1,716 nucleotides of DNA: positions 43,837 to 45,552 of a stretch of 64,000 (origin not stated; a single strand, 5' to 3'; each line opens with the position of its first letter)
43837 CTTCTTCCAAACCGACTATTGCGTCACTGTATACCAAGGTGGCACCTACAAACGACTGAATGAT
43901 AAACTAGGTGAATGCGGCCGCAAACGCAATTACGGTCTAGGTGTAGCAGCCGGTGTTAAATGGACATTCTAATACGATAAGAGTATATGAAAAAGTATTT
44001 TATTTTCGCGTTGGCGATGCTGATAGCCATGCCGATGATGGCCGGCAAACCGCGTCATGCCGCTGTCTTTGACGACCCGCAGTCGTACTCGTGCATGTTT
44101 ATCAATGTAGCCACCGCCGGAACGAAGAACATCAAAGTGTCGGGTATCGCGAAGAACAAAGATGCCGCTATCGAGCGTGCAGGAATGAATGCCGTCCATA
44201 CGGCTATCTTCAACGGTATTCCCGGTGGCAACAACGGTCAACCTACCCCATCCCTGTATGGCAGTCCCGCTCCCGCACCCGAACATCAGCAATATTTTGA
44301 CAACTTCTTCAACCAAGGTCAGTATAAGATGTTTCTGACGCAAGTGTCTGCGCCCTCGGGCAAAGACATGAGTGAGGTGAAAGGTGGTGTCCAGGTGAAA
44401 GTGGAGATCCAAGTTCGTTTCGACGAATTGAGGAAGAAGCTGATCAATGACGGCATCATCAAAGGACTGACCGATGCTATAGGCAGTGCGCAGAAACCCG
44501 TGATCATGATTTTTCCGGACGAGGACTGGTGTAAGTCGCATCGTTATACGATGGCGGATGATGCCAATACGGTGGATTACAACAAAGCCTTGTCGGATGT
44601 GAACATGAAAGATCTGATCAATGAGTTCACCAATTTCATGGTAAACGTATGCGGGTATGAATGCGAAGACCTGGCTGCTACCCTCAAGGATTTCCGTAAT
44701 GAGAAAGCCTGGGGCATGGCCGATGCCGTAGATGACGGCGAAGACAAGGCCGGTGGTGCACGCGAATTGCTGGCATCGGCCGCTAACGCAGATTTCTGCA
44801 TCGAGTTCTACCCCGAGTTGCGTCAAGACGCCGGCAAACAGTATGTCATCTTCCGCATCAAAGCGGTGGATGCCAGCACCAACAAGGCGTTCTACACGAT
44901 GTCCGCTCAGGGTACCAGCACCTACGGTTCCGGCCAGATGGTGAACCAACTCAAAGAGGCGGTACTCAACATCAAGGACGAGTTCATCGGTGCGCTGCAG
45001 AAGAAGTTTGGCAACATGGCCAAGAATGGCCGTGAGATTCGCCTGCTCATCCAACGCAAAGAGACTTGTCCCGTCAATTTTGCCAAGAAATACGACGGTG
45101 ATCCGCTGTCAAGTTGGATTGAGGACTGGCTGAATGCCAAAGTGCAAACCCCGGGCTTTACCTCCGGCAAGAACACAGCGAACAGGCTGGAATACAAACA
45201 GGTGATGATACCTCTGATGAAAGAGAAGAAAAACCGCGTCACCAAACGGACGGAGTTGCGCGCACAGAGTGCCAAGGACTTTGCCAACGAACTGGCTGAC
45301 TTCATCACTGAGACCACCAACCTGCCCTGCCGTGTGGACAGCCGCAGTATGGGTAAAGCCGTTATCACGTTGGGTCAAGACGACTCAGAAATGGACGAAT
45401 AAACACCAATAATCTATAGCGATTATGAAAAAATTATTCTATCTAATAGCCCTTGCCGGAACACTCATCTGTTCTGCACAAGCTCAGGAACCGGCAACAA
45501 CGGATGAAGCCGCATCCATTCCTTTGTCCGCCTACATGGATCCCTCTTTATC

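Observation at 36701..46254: Ten-gene operon linking a zinc-ribbon/SPFH membrane module to GYF-domain proteins and five exported envelope proteins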

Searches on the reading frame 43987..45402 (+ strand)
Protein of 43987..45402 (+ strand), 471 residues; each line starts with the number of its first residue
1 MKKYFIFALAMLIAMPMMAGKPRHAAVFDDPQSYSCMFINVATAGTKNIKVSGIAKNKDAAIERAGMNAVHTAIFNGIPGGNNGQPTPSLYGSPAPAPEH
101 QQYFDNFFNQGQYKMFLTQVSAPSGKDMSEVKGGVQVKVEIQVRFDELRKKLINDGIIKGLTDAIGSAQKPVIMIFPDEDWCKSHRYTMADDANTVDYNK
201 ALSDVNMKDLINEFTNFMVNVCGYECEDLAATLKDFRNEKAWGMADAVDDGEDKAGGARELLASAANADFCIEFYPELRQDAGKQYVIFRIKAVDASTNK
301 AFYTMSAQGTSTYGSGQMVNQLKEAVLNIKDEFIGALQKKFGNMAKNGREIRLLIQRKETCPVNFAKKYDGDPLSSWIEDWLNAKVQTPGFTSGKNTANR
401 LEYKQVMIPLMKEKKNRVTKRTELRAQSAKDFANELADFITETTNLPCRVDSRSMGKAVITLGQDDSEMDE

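Call 3: search_protein_families(library=pfam, proteins=[window:43987-45402:+], max_evalue=0.1)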
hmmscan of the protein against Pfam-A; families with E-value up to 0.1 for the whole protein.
window:43987-45402:+ (471 aa): 1 family
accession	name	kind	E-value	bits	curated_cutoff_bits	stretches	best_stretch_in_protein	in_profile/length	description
PF19672.4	DUF6175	-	5.5e-53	180.4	23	1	170-463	2-293/293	Family of unknown function (DUF6175)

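Call 4: search_protein_families(library=ncbifam, proteins=[window:43987-45402:+], max_evalue=0.1)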
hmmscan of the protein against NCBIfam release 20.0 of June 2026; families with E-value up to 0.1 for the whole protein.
window:43987-45402:+ (471 aa): 0 families

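Call 7: search_protein_families(library=padloc, proteins=[window:43987-45402:+], max_evalue=0.01)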
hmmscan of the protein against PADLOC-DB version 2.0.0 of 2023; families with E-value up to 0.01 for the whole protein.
window:43987-45402:+ (471 aa): 0 families

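Call 20: search_solved_structures(query=window:43987-45402:+, max_evalue=1)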
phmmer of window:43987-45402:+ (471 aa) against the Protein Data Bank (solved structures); distinct sequences matched with E-value up to 1: 4.
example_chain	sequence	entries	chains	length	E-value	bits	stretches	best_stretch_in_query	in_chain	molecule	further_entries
3vm6_A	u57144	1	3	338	0.17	13.8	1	256-345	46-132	Translation initiation factor eIF-2B, delta subunit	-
3a11_A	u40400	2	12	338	0.18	13.8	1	256-345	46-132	Translation initiation factor eIF-2B, delta subunit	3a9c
3ry7_A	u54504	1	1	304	0.23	13.4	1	268-336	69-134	Ribokinase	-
6fpv_A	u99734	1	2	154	0.62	12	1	251-331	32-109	Nanobody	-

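Call 25: find_homologous_proteins(query=window:43987-45402:+, max_evalue=0.001)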
Query window:43987-45402:+ (471 aa): 52 proteins with E <= 0.001 among 8000 candidates.
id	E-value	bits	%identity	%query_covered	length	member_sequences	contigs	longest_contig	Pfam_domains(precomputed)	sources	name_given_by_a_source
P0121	0.0e+0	1072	100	100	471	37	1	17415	PF19672.5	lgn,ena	-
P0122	3.2e-240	816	75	100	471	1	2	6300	PF19672.5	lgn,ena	-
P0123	8.9e-238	807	74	99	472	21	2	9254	PF19672.5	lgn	-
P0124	3.6e-227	772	71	99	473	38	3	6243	PF19672.5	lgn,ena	-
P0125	7.0e-226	768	71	99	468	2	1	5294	PF19672.5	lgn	-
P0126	1.0e-223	761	71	99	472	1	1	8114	PF19672.5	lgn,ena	-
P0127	1.9e-223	760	70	100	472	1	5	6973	PF19672.5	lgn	-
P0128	1.3e-222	757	68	100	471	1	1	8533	PF19672.5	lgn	-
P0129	1.3e-222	757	68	100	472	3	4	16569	PF19672.5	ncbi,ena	-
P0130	1.1e-221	754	69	100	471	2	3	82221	PF19672.5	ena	-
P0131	1.7e-221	754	69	100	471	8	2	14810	PF19672.5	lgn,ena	-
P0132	2.3e-221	753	70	97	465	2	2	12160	PF19672.5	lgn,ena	-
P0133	2.5e-221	753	69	100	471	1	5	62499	PF19672.5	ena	-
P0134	5.0e-221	752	70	99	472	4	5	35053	PF19672.5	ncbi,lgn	-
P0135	1.3e-218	744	68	100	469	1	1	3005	PF19672.5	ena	-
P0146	3.7e-211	720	67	100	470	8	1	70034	PF19672.5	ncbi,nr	ncbi:MAG: hypothetical protein J6Y00_00815 [Paludibacteraceae bacterium]|nr:hypothetical protein [Pa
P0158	2.2e-110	388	44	96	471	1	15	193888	PF19672.5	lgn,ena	-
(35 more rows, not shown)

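Call 26: find_encoding_contigs(protein=P0146, flank=10000, max_places=1)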
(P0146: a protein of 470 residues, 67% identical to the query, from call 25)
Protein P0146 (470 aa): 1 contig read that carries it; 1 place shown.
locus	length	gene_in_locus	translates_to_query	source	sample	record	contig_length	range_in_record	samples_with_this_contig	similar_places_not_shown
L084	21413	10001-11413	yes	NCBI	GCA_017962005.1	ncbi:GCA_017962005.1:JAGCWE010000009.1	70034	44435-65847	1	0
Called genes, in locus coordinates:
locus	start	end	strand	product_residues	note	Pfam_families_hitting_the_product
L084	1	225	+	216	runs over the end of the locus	PF01865:PhoU_div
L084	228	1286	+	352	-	PF01384:PHO4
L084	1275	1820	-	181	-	PF00588:SpoU_methylase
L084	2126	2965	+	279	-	PF09479:Flg_new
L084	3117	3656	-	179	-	-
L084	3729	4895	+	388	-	PF00069:Pkinase, PF01636:APH (faint), PF07714:PK_Tyr_Ser-Thr, PF01163:RIO1, PF03109:ABC1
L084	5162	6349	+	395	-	PF13173:AAA_14, PF13635:DUF4143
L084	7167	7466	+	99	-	-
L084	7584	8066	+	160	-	-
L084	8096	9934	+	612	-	-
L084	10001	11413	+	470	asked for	PF19672:DUF6175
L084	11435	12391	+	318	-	-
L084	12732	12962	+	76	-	-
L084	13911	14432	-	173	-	PF01782:RimM (weak), PF24986:PRC_RimM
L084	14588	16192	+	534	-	PF01293:PEPCK_ATP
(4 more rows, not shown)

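Call 27: find_encoding_contigs(protein=P0158, flank=10000, max_places=1)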
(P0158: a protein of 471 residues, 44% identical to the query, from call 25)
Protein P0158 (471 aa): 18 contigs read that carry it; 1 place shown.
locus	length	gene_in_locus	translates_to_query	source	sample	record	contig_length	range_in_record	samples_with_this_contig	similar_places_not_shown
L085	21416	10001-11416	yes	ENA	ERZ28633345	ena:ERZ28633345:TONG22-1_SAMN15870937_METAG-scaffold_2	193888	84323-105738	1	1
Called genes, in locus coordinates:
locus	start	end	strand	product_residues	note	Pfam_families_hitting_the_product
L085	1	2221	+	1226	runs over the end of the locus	PF18076:FGAR-AT_N, PF18072:FGAR-AT_linker, PF02769:AIRS_C, PF22689:FGAR-AT_PurM_N-like, PF02769:AIRS_C, PF13507:GATase_5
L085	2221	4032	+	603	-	PF00501:AMP-binding, PF23562:AMP-binding_C_3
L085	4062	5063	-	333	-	PF06144:DNA_pol3_delta, PF21694:DNA_pol3_delta_C (weak)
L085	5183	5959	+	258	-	PF04055:Radical_SAM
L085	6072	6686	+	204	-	-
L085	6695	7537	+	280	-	PF12864:DUF3822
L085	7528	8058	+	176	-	PF03602:Cons_hypoth95, PF05175:MTS, PF02086:MethyltransfD12 (faint), PF02475:TRM5-TYW2_MTfase (weak), PF13847:Methyltransf_31, PF13649:Methyltransf_25 (weak)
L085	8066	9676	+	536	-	PF03577:Peptidase_C69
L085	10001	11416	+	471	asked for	PF19672:DUF6175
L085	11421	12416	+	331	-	-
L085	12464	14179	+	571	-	-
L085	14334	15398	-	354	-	PF01757:Acyl_transf_3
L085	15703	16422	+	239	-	PF03309:Pan_kinase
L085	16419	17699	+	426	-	-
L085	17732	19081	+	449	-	PF07719:TPR_2 (faint)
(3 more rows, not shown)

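Call 28: find_encoding_contigs(protein=P0121, flank=10000, max_places=2)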
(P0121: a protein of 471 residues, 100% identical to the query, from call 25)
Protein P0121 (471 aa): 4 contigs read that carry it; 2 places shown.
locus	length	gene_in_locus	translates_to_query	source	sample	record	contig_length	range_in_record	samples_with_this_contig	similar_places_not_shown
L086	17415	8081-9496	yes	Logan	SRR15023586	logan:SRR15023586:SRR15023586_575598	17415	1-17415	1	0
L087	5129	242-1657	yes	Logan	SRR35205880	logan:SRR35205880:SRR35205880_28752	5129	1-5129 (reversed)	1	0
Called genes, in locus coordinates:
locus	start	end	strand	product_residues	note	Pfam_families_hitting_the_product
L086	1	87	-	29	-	?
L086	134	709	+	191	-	-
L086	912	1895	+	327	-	PF10571:UPF0547 (weak), PF13240:Zn_Ribbon_1 (weak), PF13248:Zn_ribbon_3 (weak)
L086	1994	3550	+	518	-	PF13421:Band_7_1, PF14237:GYF_2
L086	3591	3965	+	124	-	PF14237:GYF_2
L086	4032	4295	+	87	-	PF14237:GYF_2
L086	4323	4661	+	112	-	-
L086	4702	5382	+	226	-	-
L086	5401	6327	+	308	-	-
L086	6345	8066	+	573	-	-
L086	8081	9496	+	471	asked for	PF19672:DUF6175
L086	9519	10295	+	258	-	-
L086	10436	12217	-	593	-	PF01321:Creatinase_N, PF16189:Creatinase_N_2, PF01321:Creatinase_N (weak), PF00557:Peptidase_M24, PF16188:Peptidase_M24_C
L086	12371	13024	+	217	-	PF03740:PdxJ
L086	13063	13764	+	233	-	PF01618:MotA_ExbB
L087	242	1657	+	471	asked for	PF19672:DUF6175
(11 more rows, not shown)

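Call 44: find_related_loci(query=A3, collection=metagenome_contigs, flank=10000)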
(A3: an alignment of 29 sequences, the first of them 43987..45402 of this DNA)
Query A3 (471 aa) in metagenome_contigs; peptide patterns used: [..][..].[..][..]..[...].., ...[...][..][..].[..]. (x = any residue, [..] = any of these).
110 stretches matched a pattern; 12 encode a relative of the query (tblastn E <= 1e-3); 12 distinct loci.
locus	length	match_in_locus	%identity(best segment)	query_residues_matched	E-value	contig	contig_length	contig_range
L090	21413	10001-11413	99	1-471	0e+0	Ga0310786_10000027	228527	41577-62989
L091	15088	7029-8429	72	1-467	0e+0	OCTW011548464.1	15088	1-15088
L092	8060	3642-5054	69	1-471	0e+0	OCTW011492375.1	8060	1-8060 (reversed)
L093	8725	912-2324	68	1-471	0e+0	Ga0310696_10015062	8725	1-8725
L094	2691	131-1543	71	1-471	0e+0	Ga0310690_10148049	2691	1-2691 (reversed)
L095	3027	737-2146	67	1-471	0e+0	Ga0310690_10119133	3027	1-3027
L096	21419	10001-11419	42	1-468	5e-118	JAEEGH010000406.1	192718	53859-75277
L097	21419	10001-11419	42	1-468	5e-118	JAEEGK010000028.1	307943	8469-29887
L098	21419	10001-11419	43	1-468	1e-111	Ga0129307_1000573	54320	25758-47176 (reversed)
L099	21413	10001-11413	43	1-468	7e-120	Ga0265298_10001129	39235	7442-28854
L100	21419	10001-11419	42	1-468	2e-112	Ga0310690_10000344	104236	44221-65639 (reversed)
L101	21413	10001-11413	43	1-468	2e-121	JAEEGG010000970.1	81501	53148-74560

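Call 48: predict_structure(alignment_id=A3)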
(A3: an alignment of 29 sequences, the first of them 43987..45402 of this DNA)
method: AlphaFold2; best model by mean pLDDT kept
length: 471 residues; sequences in the alignment: 29
mean_pLDDT: 77.2   pTM: 0.62
mean pLDDT of the five models: 77.2, 76.9, 76.3, 75.1, 72.8
residues with pLDDT >= 90: 61; 70-90: 304; 50-70: 58; < 50: 48
segments of 3 or more residues with pLDDT < 50: 1-5, 7-21, 162-167, 240-256, 468-471
pLDDT, mean of each block of 10 residues (from residue 1): 46 38 62 72 70 87 89 82 65 83 88 85 76 84 85 79 52 88 86 81 87 87 84 68 39 45 76 85 76 87 79 68 76 81 87 89 89 93 90 88 90 76 77 91 88 77 64 32
secondary structure, 60 per line:
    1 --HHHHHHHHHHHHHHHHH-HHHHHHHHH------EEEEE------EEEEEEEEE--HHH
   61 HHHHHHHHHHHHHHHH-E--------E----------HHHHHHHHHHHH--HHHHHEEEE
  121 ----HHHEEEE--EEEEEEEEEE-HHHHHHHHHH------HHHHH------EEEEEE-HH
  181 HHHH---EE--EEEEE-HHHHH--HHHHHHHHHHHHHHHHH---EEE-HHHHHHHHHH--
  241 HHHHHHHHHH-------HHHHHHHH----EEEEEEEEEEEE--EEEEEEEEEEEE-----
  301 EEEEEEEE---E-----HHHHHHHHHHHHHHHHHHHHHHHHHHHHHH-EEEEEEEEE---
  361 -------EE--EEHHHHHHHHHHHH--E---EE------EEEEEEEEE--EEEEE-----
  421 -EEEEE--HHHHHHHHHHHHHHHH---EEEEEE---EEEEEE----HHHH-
elements in order: H3-19 H21-29 E36-40 E47-55 H58-76 H98-109 H112-116 E117-120 E128-131 E134-143 H145-154 H161-165 E172-177 H179-184 E192-196 H198-202 H205-221 E225-227 H229-238 H241-250 H258-265 E270-281 E284-295 E301-308 H318-347 E349-357 H374-385 E400-408 E411-415 E422-426 H429-444 E448-453 E457-462 H467-470

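Call 51: fold_search(model_id=the predicted structure, library=pdb)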
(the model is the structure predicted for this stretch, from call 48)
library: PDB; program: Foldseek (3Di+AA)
matches with E <= 10: 1107; with E <= 0.001: 5
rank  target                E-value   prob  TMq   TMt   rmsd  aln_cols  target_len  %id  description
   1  3w1e                  9.7e-06  0.99  0.18  0.22  25.5       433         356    8  Structure of FlgT, a flagellar basal body component protein (released 2013-04-03)
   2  8z5n_0                2.1e-05  0.99  0.19  0.25  16.1       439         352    8  Cryo-EM structure of the LPHT ring (released 2025-10-22)
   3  4hrv_B                9.9e-05  1.00  0.21  0.54   6.2       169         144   15  Crystal Structure of Lipoprotein GNA1162 from Neisseria meningitidis (released 2013-04-24)
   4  4hrv_A                2.5e-04  1.00  0.16  0.48   9.7       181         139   13  Crystal Structure of Lipoprotein GNA1162 from Neisseria meningitidis (released 2013-04-24)
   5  6uxc_B                3.9e-04  1.00  0.20  0.44   8.1       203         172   12  1.65A resolution structure of the hypothetical protein CT253 from Chlamydia trachomatis (released 2020-11-11)
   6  6uxc_A                2.7e-03  1.00  0.21  0.52   7.7       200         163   11  1.65A resolution structure of the hypothetical protein CT253 from Chlamydia trachomatis (released 2020-11-11)
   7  4uv2_P                2.8e-03  1.00  0.21  0.42  12.0       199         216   10  Structure of the curli transport lipoprotein CsgG in a non-lipidated, pre-pore conformation (released 2014-09-24)
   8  5t11_I                3.0e-03  1.00  0.20  0.60   6.1       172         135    8  PelC L103M dodecamer from Paraburkholderia phytofirmans, space group C2 (released 2017-03-15)
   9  9h80_A                3.2e-03  0.99  0.18  0.46   7.6       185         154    9  Structure of the outer membrane exopolysaccharide transporter PelBC (released 2025-06-11)
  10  6l7a_A                3.3e-03  0.97  0.18  0.32  15.6       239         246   10  CsgFG complex in Curli biogenesis system (released 2020-01-15)
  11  5t11_G                4.2e-03  0.99  0.17  0.46   6.8       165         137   10  PelC L103M dodecamer from Paraburkholderia phytofirmans, space group C2 (released 2017-03-15)
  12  8t8d_D                4.2e-03  0.54  0.11  0.23  11.6       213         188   10  Structure of Helicobacter pylori adhesin A, HpaA (released 2024-01-31)
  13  4kwy_A                4.7e-03  0.82  0.08  0.25  10.5       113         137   11  Crystal structure of a putative lipoprotein (CC_3750) from Caulobacter crescentus CB15 at 2.40 A resolution (released 2013-06-19)
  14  5t10_B                5.9e-03  1.00  0.19  0.55   6.6       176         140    8  PelC dodecamer from Paraburkholderia phytofirmans, space group P6 (released 2017-03-15)
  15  5t11_H                5.9e-03  0.99  0.18  0.48   7.4       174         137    9  PelC L103M dodecamer from Paraburkholderia phytofirmans, space group C2 (released 2017-03-15)
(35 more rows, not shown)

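Call 95: fold_search(model_id=the predicted structure, library=viral)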
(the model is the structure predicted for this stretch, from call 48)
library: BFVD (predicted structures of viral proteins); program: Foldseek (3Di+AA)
matches with E <= 10: 1472; with E <= 0.001: 1
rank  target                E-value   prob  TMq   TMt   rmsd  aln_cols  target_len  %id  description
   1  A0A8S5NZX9            3.5e-05  0.85  0.14  0.18  25.1       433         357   11  Uncharacterized protein [Myoviridae sp. ctLnO19]
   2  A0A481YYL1            1.6e-03  0.54  0.15  0.12  26.1       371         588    8  Oxidoreductase family protein [Marseillevirus LCMAC202]
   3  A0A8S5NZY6            2.1e-03  0.38  0.12  0.18  19.9       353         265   12  Uncharacterized protein [Myoviridae sp. ctLnO19]
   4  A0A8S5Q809            3.9e-03  0.98  0.13  0.24  13.7       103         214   14  ERF superfamily protein [Myoviridae sp. ctAca11]
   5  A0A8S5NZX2            4.1e-03  0.94  0.14  0.38  10.2       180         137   12  Uncharacterized protein [Myoviridae sp. ctLnO19]
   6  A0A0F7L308            5.2e-03  0.63  0.12  0.19  29.0       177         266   12  Uncharacterized protein [uncultured marine virus]
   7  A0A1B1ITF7            5.8e-03  0.41  0.10  0.23  13.1       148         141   11  (no name in the UniProt tables at hand)
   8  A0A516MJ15            7.7e-03  0.82  0.12  0.34  10.0       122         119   12  (no name in the UniProt tables at hand)
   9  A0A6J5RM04            8.1e-03  0.94  0.19  0.22  13.6       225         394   11  Curli production assembly/transport protein CsgG [uncultured Caudovirales phage]
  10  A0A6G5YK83            8.1e-03  0.44  0.11  0.13  24.1       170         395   11  (no name in the UniProt tables at hand)
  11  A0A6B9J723            9.7e-03  0.21  0.09  0.03  22.9       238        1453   10  RNA polymerase beta subunit [Photobacterium phage PDCC-1]
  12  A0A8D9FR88            1.0e-02  0.80  0.15  0.34  12.9       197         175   12  Nicotinamide-nucleotide amidohydrolase PncC [uncultured marine phage]
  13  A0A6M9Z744            1.1e-02  0.13  0.11  0.07  29.4       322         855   10  RNA-dependent RNA polymerase [Riboviria sp.]
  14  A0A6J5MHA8            1.4e-02  0.95  0.12  0.32   5.0        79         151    9  Essential recombination function protein [uncultured Caudovirales phage]
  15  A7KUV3                1.7e-02  0.57  0.12  0.22  17.3       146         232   16  (no name in the UniProt tables at hand)
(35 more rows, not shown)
